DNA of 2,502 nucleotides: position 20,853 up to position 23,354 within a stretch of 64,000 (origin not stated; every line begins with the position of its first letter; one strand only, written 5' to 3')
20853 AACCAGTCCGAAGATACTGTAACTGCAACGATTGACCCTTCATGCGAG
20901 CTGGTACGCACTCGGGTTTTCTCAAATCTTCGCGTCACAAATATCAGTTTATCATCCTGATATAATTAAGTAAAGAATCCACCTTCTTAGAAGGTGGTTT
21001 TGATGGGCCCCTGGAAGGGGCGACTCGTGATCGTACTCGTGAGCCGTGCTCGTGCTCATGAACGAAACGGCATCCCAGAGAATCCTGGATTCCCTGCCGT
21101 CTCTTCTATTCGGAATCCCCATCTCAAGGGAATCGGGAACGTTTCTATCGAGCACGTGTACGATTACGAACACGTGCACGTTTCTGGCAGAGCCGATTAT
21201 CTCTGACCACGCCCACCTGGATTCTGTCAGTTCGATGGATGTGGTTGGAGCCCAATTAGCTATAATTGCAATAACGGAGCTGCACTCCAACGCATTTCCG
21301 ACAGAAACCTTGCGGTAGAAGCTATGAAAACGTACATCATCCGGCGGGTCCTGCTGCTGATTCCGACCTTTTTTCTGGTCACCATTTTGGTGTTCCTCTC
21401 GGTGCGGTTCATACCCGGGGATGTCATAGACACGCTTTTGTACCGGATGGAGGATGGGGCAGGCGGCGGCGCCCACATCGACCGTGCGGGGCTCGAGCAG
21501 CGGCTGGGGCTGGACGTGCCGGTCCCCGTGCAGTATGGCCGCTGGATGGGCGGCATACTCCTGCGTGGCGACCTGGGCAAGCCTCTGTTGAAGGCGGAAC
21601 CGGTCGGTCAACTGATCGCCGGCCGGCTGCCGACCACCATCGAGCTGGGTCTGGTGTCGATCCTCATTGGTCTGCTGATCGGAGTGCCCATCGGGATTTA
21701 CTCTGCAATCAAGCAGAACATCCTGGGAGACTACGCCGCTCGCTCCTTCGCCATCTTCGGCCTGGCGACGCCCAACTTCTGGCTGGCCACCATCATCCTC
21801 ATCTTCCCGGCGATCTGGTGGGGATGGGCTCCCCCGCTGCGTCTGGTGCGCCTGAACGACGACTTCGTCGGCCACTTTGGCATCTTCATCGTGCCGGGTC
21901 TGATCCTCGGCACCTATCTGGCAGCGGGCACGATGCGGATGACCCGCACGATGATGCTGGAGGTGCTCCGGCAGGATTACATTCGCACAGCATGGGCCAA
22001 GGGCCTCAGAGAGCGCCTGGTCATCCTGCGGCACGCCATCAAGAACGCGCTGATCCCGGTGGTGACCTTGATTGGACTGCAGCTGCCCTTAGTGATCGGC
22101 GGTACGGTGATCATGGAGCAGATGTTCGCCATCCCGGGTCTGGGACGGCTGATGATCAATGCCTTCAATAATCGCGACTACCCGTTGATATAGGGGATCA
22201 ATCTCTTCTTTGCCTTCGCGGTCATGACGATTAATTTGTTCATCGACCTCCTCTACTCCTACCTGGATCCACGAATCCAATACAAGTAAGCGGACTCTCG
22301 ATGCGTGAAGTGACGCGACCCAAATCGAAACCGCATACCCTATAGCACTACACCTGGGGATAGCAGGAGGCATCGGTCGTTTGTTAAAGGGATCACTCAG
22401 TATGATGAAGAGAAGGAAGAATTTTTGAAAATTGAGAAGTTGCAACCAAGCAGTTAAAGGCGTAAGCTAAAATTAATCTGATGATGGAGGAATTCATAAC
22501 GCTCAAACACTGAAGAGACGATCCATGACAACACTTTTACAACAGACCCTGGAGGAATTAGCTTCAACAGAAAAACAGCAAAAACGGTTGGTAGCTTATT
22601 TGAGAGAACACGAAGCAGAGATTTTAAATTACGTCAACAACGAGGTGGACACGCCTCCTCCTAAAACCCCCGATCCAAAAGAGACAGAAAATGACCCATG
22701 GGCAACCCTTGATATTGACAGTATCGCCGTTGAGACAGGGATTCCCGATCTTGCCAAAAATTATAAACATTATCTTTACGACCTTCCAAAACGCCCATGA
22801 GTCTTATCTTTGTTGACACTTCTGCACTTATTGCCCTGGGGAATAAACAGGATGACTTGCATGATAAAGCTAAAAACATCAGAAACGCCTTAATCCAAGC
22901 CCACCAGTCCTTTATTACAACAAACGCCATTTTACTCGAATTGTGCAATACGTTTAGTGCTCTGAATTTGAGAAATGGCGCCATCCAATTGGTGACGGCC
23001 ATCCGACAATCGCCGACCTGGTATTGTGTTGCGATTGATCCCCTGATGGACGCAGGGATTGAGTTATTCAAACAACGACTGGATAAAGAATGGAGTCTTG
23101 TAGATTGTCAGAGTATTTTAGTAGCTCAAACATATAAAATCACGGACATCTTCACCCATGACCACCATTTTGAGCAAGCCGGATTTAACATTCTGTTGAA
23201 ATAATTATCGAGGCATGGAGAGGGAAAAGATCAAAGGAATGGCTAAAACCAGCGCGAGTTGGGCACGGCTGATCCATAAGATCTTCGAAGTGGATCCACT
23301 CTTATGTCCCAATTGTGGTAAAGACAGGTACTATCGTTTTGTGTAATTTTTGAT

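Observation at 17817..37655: Four-copy dispersed element with a His-rich small ORF whose indels all preserve frame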

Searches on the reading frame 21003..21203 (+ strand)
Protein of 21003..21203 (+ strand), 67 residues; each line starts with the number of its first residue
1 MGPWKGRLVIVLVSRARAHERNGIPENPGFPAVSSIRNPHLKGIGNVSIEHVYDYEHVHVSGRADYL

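Call 32: find_homologous_proteins(query=window:21003-21203:+, max_evalue=1)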
Query seq(67 aa) (67 aa): 25 proteins with E <= 1 among 25 candidates.
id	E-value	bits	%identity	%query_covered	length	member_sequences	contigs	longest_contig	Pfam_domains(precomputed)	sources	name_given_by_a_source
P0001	8.2e-37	142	97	100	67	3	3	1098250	-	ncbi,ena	-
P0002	9.5e-33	129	94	100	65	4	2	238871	-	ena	-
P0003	1.5e-32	128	91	100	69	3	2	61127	-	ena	-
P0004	2.2e-32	128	90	100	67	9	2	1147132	-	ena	-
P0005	6.3e-32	126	87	100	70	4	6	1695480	-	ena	-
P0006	6.8e-31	123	91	100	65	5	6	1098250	-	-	-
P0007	6.9e-31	123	91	100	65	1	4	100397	-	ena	-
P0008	1.4e-30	122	90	100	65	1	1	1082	-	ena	-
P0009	7.0e-30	120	87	100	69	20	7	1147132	-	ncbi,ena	-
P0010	1.6e-29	119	90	100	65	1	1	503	-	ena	-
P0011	3.3e-29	118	88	100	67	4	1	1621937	-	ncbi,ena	-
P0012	4.3e-29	117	88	100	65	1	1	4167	-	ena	-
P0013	4.3e-29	117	88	100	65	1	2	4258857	-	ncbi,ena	-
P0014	5.9e-28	114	87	100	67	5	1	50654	-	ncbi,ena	-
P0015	1.5e-26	109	94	81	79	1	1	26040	-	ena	-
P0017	1.3e-20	90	75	100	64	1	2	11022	-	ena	-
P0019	8.5e-18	81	80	79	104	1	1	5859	-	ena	-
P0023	8.2e-13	66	78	69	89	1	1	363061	-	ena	-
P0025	4.2e-8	51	76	67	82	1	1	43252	-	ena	-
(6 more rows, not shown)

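Call 34: find_encoding_contigs(protein=P0009, flank=3000, max_places=10)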
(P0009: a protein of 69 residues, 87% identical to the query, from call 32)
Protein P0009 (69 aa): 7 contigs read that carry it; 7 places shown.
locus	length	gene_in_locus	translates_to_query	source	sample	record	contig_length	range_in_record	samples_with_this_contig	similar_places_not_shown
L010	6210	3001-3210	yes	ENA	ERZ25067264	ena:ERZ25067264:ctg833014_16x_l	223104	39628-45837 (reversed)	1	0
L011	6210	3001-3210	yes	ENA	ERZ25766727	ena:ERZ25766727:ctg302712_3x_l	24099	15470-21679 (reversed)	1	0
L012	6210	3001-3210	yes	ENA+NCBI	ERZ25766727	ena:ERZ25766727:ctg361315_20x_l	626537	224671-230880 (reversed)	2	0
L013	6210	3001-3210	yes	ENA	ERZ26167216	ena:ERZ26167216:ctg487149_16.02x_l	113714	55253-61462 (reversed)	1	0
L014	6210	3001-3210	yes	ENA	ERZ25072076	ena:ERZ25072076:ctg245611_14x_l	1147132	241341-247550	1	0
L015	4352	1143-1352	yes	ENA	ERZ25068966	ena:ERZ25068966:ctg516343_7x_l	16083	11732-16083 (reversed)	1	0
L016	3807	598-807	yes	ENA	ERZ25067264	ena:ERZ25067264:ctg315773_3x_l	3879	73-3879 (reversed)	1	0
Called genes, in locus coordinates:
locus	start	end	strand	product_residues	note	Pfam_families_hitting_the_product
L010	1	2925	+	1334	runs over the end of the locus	PF01590:GAF, PF13185:GAF_2, PF00989:PAS, PF13188:PAS_8, PF13426:PAS_9, PF00158:Sigma54_activat, PF14532:Sigma54_activ_2, PF25601:AAA_lid_14, +6 more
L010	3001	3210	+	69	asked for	-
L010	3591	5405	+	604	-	PF00496:SBP_bac_5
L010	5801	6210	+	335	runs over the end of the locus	PF19300:BPD_transp_1_N, PF00528:BPD_transp_1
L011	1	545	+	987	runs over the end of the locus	?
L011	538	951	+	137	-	-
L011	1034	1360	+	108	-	-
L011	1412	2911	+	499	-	PF00989:PAS, PF13188:PAS_8, PF13426:PAS_9, PF08447:PAS_3, PF00158:Sigma54_activat, PF14532:Sigma54_activ_2, PF25601:AAA_lid_14, PF02954:HTH_8, +3 more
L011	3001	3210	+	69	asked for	-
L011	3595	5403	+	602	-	PF00496:SBP_bac_5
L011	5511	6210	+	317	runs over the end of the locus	PF19300:BPD_transp_1_N, PF00528:BPD_transp_1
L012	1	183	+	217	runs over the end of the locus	-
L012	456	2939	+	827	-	PF01590:GAF, PF13185:GAF_2, PF00989:PAS, PF13188:PAS_8, PF13426:PAS_9, PF00158:Sigma54_activat, PF14532:Sigma54_activ_2, PF25601:AAA_lid_14, +6 more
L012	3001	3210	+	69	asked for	-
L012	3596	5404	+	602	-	PF00496:SBP_bac_5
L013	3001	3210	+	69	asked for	-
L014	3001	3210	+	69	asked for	-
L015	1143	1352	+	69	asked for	-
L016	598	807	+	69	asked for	-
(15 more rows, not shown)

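Call 35: find_encoding_contigs(protein=P0005, flank=3000, max_places=10)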
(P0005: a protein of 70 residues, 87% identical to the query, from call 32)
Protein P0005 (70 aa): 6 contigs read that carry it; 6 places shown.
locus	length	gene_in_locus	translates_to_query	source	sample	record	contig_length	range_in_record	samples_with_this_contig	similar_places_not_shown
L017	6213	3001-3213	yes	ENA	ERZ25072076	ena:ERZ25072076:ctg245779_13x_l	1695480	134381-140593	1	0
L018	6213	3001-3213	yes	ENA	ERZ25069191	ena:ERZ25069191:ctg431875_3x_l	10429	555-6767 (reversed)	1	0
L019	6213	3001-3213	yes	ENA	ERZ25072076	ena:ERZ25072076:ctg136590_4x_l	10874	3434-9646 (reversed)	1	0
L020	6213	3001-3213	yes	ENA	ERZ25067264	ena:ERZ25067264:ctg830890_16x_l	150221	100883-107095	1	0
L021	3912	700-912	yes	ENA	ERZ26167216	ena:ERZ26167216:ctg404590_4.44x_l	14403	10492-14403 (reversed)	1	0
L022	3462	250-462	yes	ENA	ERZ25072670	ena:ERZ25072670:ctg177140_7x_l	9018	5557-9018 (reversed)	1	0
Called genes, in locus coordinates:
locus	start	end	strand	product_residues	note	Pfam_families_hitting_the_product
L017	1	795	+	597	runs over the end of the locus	PF00496:SBP_bac_5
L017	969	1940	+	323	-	PF01073:3Beta_HSD, PF01370:Epimerase, PF02719:Polysacc_synt_2, PF13460:NAD_binding_10 (weak), PF16363:GDP_Man_Dehyd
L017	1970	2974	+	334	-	PF19300:BPD_transp_1_N (weak), PF00528:BPD_transp_1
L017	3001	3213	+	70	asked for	-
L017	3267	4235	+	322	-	PF12911:OppC_N, PF00528:BPD_transp_1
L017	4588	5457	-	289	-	PF12784:PDDEXK_2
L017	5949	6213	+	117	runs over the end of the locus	-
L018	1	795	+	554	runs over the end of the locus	PF00496:SBP_bac_5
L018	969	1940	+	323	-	PF01073:3Beta_HSD, PF01370:Epimerase, PF02719:Polysacc_synt_2, PF13460:NAD_binding_10 (weak), PF16363:GDP_Man_Dehyd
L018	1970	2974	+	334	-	PF19300:BPD_transp_1_N (weak), PF00528:BPD_transp_1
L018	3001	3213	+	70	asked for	-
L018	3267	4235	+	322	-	PF12911:OppC_N, PF00528:BPD_transp_1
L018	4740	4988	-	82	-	PF21804:Transposase_29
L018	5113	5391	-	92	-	-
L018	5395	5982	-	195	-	PF12784:PDDEXK_2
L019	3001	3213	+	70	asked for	-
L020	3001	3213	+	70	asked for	-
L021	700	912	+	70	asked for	-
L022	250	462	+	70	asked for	-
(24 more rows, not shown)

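Call 36: find_encoding_contigs(protein=P0001, flank=3000, max_places=10)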
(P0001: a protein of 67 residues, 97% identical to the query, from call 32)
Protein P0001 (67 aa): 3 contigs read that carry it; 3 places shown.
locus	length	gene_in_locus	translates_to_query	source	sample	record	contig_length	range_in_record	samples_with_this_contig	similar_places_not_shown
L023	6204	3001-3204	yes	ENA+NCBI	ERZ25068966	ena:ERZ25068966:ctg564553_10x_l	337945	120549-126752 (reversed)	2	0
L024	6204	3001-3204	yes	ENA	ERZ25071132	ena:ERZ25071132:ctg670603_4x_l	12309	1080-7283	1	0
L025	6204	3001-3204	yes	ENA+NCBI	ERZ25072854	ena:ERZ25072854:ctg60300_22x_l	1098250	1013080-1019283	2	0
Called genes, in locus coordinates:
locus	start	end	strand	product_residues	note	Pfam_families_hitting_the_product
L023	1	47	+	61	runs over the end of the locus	-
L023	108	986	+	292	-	PF01557:FAA_hydrolase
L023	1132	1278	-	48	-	-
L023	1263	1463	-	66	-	-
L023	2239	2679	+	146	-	-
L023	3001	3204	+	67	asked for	-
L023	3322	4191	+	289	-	PF19300:BPD_transp_1_N (faint), PF00528:BPD_transp_1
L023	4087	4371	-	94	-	-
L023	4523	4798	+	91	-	-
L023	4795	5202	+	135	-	PF01850:PIN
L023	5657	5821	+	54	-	-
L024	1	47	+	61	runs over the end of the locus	-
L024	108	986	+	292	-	PF01557:FAA_hydrolase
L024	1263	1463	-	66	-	-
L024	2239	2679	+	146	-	-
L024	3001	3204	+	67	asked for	-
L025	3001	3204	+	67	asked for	-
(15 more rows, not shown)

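Call 37: find_encoding_contigs(protein=P0004, flank=3000, max_places=10)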
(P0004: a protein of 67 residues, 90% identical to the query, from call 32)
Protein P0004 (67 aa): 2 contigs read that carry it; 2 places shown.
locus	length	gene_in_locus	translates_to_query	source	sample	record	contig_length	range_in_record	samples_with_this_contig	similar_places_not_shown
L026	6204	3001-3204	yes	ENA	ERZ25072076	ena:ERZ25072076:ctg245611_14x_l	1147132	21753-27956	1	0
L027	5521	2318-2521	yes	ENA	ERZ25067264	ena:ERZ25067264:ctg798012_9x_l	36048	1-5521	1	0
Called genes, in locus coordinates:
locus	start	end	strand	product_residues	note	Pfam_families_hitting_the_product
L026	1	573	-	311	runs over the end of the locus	PF05721:PhyH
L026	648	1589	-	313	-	PF00248:Aldo_ket_red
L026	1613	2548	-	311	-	PF05721:PhyH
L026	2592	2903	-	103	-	-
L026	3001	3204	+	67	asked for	-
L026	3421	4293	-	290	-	PF00528:BPD_transp_1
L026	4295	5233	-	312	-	PF00528:BPD_transp_1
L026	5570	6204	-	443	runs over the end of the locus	PF01547:SBP_bac_1, PF13416:SBP_bac_8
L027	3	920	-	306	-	?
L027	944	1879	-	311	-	PF05721:PhyH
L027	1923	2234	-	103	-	-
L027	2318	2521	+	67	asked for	-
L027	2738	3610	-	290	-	PF00528:BPD_transp_1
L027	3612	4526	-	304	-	PF00528:BPD_transp_1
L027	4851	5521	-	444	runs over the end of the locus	PF01547:SBP_bac_1, PF13416:SBP_bac_8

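Call 38: find_encoding_contigs(protein=P0007, flank=3000, max_places=10)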
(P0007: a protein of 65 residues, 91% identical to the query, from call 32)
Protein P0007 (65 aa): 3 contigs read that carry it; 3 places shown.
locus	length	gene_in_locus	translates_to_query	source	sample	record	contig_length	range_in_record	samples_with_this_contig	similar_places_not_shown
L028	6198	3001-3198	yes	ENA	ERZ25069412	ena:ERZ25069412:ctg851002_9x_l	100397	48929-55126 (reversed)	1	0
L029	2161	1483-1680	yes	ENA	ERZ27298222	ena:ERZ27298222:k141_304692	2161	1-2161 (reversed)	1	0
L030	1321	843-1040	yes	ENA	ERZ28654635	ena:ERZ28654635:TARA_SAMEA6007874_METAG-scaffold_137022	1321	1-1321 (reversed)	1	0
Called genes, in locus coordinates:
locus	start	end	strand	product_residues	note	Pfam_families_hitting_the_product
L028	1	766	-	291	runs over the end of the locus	PF00296:Bac_luciferase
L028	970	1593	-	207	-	PF00106:adh_short, PF08659:KR, PF13561:adh_short_C2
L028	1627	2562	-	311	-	PF05721:PhyH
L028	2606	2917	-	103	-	-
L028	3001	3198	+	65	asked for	-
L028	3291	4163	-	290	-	PF00528:BPD_transp_1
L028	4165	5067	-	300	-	PF00528:BPD_transp_1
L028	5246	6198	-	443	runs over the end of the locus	PF01547:SBP_bac_1, PF13416:SBP_bac_8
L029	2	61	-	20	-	?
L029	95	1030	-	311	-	PF05721:PhyH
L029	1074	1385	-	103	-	-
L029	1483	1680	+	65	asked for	-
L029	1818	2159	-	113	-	?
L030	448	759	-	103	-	-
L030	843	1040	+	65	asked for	-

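Call 39: find_encoding_contigs(protein=P0017, flank=3000, max_places=10)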
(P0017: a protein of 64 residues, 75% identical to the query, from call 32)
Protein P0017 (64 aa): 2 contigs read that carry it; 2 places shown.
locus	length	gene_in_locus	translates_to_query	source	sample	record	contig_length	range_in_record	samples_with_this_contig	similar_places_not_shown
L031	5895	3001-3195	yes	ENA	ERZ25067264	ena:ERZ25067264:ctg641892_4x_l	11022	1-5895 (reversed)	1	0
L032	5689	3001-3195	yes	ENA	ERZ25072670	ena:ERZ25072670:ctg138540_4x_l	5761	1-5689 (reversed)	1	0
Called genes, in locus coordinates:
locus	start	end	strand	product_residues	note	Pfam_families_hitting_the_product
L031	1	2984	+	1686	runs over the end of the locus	PF13191:AAA_16, PF01590:GAF, PF00989:PAS, PF08447:PAS_3, PF13188:PAS_8, PF13426:PAS_9, PF00158:Sigma54_activat, PF14532:Sigma54_activ_2, +11 more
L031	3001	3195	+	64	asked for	-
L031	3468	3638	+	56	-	-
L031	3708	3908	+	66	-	-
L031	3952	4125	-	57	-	-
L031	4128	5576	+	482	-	PF00496:SBP_bac_5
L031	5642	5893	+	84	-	?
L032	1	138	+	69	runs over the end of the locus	?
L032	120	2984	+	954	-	PF01590:GAF, PF13185:GAF_2, PF00989:PAS, PF13188:PAS_8, PF08447:PAS_3, PF13426:PAS_9, PF00158:Sigma54_activat, PF14532:Sigma54_activ_2, +6 more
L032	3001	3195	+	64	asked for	-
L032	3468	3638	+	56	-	-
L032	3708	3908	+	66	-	-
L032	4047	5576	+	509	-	PF00496:SBP_bac_5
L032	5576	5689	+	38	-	?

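Call 67: find_encoding_contigs(protein=P0013, flank=2500, max_places=4)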
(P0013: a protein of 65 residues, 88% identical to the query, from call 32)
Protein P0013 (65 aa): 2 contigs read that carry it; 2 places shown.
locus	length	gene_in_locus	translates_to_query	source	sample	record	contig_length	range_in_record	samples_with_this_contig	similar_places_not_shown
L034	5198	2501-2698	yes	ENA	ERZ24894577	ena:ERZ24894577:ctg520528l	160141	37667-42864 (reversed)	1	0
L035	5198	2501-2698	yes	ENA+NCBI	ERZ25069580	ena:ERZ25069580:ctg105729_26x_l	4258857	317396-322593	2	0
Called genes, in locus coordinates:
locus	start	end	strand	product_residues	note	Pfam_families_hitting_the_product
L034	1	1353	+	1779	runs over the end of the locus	PF12760:Zn_ribbon_IS1595, PF00069:Pkinase, PF07714:PK_Tyr_Ser-Thr, PF13191:AAA_16, PF01590:GAF, PF13185:GAF_2 (weak), PF00158:Sigma54_activat, PF14532:Sigma54_activ_2 (weak), +1 more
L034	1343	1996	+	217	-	PF00158:Sigma54_activat, PF25601:AAA_lid_14, PF18024:HTH_50, PF02954:HTH_8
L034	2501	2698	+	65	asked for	-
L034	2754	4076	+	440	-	PF13416:SBP_bac_8, PF01547:SBP_bac_1, PF13343:SBP_bac_6 (faint)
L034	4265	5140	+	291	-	PF00528:BPD_transp_1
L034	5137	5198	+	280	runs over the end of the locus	PF00528:BPD_transp_1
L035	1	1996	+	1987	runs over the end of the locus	PF12760:Zn_ribbon_IS1595, PF00069:Pkinase, PF07714:PK_Tyr_Ser-Thr, PF13191:AAA_16, PF01590:GAF, PF13185:GAF_2, PF00158:Sigma54_activat, PF14532:Sigma54_activ_2, +7 more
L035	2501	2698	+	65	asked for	-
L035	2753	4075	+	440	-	PF13416:SBP_bac_8, PF01547:SBP_bac_1, PF13343:SBP_bac_6 (faint)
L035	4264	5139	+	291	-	PF00528:BPD_transp_1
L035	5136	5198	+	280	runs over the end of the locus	PF00528:BPD_transp_1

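Call 68: find_encoding_contigs(protein=P0019, flank=2500, max_places=4)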
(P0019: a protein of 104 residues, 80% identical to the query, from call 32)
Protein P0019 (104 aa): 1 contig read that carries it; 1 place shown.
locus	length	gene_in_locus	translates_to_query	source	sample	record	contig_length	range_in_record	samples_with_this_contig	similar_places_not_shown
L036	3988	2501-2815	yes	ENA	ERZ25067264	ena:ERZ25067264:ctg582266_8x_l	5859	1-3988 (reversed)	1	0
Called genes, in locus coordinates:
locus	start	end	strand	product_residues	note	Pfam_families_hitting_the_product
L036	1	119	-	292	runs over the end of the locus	PF13701:DDE_Tnp_1_4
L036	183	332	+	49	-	-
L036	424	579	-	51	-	-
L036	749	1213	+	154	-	PF01527:HTH_Tnp_1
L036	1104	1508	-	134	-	-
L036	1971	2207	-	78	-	-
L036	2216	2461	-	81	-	PF14076:DUF4258 (weak)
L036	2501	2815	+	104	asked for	-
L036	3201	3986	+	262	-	?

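Call 69: find_encoding_contigs(protein=P0023, flank=2500, max_places=4)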
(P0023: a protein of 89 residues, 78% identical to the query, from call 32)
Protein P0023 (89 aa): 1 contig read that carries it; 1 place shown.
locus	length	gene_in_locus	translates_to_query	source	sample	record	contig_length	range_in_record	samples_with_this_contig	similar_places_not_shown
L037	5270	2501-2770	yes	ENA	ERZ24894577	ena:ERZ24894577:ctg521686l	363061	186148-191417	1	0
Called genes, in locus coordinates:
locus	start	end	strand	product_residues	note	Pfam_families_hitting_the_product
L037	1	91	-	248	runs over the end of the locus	PF06283:ThuA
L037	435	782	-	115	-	-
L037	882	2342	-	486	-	PF01547:SBP_bac_1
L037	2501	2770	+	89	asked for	-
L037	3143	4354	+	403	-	PF14690:Zn_ribbon_ISL3, PF13542:HTH_Tnp_ISL3, PF01610:DDE_Tnp_ISL3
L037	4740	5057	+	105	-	-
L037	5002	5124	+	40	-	-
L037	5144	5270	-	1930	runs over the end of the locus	PF13356:Arm-DNA-bind_3, PF00069:Pkinase, PF07714:PK_Tyr_Ser-Thr, PF13191:AAA_16, PF01590:GAF, PF00158:Sigma54_activat, PF14532:Sigma54_activ_2, PF25601:AAA_lid_14, +6 more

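Call 70: find_encoding_contigs(protein=P0025, flank=2500, max_places=4)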
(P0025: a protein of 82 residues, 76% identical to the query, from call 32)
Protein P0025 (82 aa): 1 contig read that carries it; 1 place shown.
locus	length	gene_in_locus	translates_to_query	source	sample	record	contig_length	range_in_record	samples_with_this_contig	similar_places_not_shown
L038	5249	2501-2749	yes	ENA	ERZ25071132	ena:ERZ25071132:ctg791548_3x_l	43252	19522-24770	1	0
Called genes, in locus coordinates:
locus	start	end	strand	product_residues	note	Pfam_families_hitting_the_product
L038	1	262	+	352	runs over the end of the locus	PF04069:OpuAC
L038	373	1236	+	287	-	PF00528:BPD_transp_1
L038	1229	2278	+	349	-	PF00005:ABC_tran, PF13304:AAA_21 (faint)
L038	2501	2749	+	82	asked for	-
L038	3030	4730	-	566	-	PF02776:TPP_enzyme_N, PF00205:TPP_enzyme_M, PF02775:TPP_enzyme_C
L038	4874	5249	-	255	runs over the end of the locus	PF01557:FAA_hydrolase (weak)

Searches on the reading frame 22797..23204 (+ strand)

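Call 22: search_protein_families(library=pfam, proteins=[window:22797-23204:+])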
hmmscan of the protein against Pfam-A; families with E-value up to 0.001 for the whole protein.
window:22797-23204:+ (135 aa): 1 family
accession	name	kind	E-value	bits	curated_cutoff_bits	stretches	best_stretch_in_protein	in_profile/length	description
PF01850.27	PIN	-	2.4e-09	38.3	23.6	1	4-130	1-119/120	PIN domain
